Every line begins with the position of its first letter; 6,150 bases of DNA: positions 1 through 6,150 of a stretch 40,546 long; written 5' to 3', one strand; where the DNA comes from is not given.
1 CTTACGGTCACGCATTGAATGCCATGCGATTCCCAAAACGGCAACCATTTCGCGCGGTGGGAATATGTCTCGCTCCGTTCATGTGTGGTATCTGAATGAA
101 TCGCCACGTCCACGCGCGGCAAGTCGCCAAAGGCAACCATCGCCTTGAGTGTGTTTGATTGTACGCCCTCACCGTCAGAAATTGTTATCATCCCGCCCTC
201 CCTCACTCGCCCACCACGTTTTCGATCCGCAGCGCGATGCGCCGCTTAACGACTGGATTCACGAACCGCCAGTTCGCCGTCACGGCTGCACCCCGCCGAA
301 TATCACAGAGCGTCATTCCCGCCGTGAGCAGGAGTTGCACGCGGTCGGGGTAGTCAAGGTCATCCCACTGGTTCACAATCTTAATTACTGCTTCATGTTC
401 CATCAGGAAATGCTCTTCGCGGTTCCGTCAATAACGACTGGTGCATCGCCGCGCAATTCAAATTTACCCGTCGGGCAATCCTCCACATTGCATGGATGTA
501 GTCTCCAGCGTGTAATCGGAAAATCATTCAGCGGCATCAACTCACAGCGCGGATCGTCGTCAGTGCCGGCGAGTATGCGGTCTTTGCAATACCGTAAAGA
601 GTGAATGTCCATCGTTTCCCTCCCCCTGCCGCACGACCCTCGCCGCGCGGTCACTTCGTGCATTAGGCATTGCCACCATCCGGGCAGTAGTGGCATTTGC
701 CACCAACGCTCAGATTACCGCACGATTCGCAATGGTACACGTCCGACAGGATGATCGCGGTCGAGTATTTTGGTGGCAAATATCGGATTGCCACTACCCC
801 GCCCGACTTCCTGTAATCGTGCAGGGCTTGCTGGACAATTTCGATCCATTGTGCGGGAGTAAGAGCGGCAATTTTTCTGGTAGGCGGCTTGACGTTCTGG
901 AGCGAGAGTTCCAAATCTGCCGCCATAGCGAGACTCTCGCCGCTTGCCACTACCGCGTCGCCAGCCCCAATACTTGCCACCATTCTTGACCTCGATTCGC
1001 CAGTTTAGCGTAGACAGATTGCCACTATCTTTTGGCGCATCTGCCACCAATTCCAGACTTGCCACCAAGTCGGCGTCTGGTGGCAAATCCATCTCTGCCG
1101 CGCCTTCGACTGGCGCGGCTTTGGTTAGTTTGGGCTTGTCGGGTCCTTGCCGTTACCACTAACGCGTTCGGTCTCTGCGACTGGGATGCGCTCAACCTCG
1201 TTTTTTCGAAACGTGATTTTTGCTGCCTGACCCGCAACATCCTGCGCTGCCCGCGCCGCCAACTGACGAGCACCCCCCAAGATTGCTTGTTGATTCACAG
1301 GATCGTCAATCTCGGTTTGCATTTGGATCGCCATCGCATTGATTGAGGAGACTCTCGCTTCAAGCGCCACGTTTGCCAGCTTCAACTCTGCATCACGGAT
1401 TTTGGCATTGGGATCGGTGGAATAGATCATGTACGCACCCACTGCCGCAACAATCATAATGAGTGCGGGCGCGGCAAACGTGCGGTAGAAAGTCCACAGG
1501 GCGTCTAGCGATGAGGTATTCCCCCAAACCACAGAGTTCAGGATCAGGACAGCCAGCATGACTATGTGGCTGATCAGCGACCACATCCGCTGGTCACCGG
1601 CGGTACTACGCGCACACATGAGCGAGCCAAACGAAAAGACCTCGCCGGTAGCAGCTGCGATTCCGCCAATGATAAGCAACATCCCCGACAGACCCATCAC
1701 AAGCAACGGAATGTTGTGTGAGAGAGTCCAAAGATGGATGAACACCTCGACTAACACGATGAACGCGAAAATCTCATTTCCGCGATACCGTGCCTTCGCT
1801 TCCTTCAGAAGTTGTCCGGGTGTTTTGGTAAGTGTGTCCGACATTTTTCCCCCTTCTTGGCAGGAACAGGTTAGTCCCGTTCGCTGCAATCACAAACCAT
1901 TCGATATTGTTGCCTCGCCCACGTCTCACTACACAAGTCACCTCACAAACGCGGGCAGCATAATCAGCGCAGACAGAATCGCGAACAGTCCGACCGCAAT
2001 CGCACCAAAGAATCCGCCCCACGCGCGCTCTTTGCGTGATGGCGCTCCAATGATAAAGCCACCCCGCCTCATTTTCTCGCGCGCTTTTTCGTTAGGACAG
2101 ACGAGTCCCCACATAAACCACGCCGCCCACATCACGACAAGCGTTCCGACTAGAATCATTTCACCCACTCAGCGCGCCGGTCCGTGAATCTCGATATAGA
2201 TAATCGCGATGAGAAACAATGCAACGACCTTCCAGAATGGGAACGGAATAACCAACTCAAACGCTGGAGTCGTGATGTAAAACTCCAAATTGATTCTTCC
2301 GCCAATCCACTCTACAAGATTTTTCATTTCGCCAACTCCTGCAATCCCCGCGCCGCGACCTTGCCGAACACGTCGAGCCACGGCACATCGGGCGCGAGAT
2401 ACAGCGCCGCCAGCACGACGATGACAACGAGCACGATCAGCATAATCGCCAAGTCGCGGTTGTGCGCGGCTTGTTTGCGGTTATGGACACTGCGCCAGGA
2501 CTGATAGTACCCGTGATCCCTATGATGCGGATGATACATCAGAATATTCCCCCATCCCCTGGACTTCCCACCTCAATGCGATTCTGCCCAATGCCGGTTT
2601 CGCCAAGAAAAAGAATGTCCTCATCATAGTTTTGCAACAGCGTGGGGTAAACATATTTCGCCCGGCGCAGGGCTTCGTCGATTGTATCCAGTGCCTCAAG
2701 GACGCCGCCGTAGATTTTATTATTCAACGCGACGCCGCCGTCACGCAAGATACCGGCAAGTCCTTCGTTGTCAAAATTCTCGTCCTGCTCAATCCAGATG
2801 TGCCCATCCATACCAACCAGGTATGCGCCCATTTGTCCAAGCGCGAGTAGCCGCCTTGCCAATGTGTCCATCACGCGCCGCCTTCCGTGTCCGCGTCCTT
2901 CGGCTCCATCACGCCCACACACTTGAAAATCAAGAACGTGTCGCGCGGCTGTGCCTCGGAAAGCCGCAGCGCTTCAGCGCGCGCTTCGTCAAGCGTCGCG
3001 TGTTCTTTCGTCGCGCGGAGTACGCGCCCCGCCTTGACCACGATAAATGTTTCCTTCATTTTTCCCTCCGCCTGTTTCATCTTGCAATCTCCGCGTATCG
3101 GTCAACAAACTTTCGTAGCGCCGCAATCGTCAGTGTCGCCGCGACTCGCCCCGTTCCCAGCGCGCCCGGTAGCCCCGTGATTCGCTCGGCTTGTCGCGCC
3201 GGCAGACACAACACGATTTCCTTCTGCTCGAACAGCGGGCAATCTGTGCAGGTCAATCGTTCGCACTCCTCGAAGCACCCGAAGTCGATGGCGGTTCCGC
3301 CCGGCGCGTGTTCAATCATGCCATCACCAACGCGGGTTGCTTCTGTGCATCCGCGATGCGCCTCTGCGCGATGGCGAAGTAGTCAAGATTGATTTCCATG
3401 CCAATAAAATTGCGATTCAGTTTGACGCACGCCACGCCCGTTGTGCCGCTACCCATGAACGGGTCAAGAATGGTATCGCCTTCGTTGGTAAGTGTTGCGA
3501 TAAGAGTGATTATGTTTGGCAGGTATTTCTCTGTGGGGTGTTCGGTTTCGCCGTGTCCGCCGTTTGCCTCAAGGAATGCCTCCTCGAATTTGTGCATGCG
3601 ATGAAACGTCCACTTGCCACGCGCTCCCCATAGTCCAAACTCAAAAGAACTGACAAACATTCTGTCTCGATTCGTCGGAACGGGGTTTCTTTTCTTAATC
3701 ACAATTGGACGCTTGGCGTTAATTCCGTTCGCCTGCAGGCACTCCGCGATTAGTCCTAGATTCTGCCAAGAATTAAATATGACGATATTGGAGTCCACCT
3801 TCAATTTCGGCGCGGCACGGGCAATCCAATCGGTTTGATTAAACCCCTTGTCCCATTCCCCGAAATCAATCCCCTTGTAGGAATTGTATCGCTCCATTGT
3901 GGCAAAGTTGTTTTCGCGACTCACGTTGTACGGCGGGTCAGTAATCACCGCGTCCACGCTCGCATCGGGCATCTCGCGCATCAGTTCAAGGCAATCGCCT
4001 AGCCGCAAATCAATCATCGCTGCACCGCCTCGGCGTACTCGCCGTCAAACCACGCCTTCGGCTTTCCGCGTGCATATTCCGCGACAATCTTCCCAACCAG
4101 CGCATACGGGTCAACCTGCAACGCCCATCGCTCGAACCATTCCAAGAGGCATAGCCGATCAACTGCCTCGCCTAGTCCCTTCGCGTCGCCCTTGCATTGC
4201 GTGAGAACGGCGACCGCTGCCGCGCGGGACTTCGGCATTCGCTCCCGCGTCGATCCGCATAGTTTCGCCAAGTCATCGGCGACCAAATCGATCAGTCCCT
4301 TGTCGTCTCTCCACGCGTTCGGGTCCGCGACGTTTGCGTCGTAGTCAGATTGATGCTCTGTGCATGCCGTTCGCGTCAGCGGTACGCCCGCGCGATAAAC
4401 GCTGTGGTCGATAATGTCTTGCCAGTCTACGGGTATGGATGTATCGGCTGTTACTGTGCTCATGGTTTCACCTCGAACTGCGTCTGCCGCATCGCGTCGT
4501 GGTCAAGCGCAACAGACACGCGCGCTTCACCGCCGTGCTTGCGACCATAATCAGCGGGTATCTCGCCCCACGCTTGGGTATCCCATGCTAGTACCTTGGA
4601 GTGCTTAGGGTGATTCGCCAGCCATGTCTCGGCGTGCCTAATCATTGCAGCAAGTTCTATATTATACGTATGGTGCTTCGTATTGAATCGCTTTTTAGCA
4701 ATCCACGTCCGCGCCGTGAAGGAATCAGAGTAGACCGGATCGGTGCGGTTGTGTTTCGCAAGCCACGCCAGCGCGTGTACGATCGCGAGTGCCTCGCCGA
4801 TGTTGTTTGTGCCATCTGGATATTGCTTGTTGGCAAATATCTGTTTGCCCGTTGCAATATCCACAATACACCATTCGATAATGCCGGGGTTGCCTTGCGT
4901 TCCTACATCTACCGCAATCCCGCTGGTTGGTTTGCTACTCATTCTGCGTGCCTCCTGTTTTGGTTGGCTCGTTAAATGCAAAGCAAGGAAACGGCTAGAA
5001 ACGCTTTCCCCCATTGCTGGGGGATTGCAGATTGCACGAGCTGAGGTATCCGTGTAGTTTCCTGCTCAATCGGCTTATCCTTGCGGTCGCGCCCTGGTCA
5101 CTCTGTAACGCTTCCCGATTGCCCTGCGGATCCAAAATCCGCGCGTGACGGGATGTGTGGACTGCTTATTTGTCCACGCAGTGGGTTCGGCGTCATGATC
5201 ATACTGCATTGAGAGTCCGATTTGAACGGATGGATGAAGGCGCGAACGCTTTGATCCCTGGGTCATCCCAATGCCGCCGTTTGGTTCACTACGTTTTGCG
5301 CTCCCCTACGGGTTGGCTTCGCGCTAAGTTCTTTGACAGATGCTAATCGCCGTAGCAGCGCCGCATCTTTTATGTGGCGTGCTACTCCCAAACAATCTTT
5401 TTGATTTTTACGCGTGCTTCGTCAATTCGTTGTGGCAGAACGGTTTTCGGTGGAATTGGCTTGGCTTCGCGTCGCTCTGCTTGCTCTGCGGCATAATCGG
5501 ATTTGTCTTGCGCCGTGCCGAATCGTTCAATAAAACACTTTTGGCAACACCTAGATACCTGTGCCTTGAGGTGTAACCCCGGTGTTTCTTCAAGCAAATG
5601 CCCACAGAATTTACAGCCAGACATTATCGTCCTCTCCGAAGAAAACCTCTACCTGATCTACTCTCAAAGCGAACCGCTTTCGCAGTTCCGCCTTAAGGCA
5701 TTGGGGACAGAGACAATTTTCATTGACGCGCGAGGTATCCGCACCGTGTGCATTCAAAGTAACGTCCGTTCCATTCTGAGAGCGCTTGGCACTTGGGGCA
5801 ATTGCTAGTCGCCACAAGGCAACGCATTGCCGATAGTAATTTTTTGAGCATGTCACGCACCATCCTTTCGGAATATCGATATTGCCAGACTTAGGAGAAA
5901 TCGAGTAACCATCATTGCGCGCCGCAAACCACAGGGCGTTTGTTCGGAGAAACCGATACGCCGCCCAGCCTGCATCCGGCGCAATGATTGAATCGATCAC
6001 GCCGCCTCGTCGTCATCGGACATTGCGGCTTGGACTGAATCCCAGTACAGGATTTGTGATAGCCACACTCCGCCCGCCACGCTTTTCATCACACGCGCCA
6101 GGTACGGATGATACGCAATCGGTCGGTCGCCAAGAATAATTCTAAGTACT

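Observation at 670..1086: Eleven copies of TTGCCAC(C/T)A in 417 bp: candidate iteron array (origin, centromere or operator cluster)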

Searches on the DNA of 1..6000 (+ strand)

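Call 10: search_dna_similar(query=window:1-6000:+, collection=phages, mode=distant, max_rows=20)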
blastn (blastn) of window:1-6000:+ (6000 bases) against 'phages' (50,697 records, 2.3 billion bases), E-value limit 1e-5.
Records with a match: 32; places in all: 32; records where one place covers at least 80% of the query: 0.
Best place of each record, by identity: 80-90% 22; 60-80% 10.
By first word of the organism name: Staphylococcus 10; Stenotrophomonas 6; Burkholderia 4; Mycobacterium 4; Lactobacillus 2; Vibrio 2; Escherichia 2; Sinorhizobium 1; Rhizobium 1.
By host as written in the record: - 6; Stenotrophomonas maltophilia B28B 5; Staphylococcus epidermidis F12 4; Staphylococcus epidermidis 3; Mycobacterium smegmatis mc2 155 3; Homo sapiens 2; Burkholderia cepacia 2; Sinorhizobium meliloti 1; and 6 more.
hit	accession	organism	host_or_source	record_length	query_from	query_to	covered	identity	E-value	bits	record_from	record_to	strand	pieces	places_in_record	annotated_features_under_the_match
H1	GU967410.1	Lactobacillus phage LBR48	-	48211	3356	3483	2%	74.2%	2e-12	83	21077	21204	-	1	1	putative DNA methylase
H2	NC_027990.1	Lactobacillus phage LBR48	-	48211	3356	3483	2%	74.2%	2e-12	83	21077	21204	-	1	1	DNA methyltransferase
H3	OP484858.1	Sinorhizobium phage NV1.1.1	Sinorhizobium meliloti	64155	3354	3480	2%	72.7%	2e-7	67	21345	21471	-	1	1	hypothetical protein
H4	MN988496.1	Rhizobium phage RHph_TM3_3_14B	Rhizobium etli T3_14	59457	3394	3493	2%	77.2%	3e-10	76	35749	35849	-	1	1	modification DNA-methylase protein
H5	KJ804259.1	Staphylococcus phage 6ec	Homo sapiens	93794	3401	3493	2%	80.6%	5e-14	88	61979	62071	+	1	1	methyltransferase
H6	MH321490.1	Staphylococcus phage Quidividi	Staphylococcus epidermidis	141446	3401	3493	2%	80.6%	5e-14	88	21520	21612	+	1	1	site-specific DNA methyltransferase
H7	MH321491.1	Staphylococcus phage Twillingate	Staphylococcus epidermidis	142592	3401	3493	2%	80.6%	5e-14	88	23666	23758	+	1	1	site-specific DNA methyltransferase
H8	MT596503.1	Staphylococcus phage vB_SepM_BE06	Staphylococcus epidermidis F12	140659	3401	3493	2%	80.6%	5e-14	88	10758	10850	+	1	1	DpnA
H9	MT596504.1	Staphylococcus phage vB_SepM_BE07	Staphylococcus epidermidis F12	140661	3401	3493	2%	80.6%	5e-14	88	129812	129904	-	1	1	dpnA: modification methylase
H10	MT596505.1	Staphylococcus phage vB_SepM_BE08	Staphylococcus epidermidis F12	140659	3401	3493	2%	80.6%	5e-14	88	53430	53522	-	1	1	dpnA: modification methylase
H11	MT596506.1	Staphylococcus phage vB_SepM_BE09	Staphylococcus epidermidis F12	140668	3401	3493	2%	80.6%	5e-14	88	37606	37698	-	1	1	dpnA: modification methylase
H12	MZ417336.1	Staphylococcus phage PG-2021_46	Staphylococcus epidermidis I0564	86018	3401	3493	2%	80.6%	5e-14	88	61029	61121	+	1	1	record has no annotation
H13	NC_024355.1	Staphylococcus phage 6ec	Homo sapiens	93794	3401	3493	2%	80.6%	5e-14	88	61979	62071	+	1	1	DNA methyltransferase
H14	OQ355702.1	Staphylococcus phage vB_SepM_BE24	Staphylococcus epidermidis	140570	3401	3493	2%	80.6%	5e-14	88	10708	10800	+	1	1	DNA methyltransferase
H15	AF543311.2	Burkholderia phage Bcep781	-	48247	3393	3490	2%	75.8%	6e-7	64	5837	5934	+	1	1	Bcep781-10: gp10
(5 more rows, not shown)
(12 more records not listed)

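Call 68: search_rna_families(source=window, start=1, end=3000, threshold=evalue, max_evalue=1)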
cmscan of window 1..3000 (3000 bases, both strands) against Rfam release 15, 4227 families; matches with E-value up to 1: 0.
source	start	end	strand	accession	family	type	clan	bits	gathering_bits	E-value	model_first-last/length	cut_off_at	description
